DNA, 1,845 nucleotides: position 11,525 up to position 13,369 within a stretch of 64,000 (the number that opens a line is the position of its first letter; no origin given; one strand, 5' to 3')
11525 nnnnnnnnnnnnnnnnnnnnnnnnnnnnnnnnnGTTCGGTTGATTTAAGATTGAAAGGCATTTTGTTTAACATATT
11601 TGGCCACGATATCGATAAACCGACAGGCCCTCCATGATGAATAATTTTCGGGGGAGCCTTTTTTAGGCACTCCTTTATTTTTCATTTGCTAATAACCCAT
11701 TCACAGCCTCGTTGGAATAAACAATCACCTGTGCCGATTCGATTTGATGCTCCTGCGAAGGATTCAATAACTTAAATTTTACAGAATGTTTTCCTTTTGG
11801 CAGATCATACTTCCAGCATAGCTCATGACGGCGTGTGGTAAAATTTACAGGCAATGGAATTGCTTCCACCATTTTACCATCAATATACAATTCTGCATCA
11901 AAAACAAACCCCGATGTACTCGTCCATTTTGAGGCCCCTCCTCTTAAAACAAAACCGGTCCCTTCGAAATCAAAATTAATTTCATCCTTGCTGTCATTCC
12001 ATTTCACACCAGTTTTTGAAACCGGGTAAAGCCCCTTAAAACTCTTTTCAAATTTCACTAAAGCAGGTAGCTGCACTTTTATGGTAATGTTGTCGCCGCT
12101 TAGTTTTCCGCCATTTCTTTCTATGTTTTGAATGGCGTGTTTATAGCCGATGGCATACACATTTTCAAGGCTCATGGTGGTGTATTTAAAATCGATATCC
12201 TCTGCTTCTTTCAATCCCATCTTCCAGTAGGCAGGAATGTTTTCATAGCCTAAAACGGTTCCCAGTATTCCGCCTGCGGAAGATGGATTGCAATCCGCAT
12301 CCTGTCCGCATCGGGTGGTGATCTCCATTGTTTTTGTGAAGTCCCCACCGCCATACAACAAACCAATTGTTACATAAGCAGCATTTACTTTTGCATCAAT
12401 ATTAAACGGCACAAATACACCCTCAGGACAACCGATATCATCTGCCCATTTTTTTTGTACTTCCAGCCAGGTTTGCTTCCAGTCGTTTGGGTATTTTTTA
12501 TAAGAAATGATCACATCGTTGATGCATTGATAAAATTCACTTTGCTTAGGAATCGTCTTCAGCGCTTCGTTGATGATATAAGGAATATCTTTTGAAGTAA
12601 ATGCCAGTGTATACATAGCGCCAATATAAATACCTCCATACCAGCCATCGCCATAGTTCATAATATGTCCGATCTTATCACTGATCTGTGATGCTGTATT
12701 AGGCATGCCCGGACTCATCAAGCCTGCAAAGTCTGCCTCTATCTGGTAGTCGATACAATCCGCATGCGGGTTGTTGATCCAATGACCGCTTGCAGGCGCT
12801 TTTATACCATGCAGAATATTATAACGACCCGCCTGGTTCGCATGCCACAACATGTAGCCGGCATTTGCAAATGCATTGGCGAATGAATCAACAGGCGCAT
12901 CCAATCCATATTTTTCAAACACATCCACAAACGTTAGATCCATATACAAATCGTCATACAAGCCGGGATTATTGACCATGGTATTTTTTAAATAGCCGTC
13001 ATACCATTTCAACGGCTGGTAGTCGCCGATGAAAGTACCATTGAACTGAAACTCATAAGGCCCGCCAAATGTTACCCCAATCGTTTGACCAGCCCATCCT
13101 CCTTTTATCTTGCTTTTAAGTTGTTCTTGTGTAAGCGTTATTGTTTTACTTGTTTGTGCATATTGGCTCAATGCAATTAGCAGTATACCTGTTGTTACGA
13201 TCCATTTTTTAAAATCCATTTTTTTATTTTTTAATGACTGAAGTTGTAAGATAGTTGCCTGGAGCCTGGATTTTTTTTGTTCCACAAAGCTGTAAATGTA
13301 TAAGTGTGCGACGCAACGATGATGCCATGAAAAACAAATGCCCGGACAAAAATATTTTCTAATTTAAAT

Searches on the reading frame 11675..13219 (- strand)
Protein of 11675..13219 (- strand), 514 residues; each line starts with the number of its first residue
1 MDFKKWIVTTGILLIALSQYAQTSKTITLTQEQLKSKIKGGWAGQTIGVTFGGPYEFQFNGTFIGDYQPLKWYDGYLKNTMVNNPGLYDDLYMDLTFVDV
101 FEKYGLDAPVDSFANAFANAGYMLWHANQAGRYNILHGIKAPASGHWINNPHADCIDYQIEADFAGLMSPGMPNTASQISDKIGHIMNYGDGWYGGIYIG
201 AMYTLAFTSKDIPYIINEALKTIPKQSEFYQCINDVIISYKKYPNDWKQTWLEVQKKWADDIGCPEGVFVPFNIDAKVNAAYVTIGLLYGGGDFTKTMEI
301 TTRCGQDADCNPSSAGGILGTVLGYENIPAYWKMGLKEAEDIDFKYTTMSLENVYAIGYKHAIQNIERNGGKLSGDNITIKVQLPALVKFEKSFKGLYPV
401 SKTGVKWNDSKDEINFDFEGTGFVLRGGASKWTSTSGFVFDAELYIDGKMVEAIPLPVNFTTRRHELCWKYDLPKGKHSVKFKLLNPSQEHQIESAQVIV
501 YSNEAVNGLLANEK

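Call 59: search_protein_families(library=pfam, proteins=[window:11675-13219:-], max_evalue=0.00001)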
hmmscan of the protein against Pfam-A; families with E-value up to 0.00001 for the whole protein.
window:11675-13219:- (514 aa): 1 family
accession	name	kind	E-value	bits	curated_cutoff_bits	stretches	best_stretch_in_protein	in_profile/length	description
PF03747.19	ADP_ribosyl_GH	-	3.7e-33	115.9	26.2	1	40-330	1-286/287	ADP-ribosylglycohydrolase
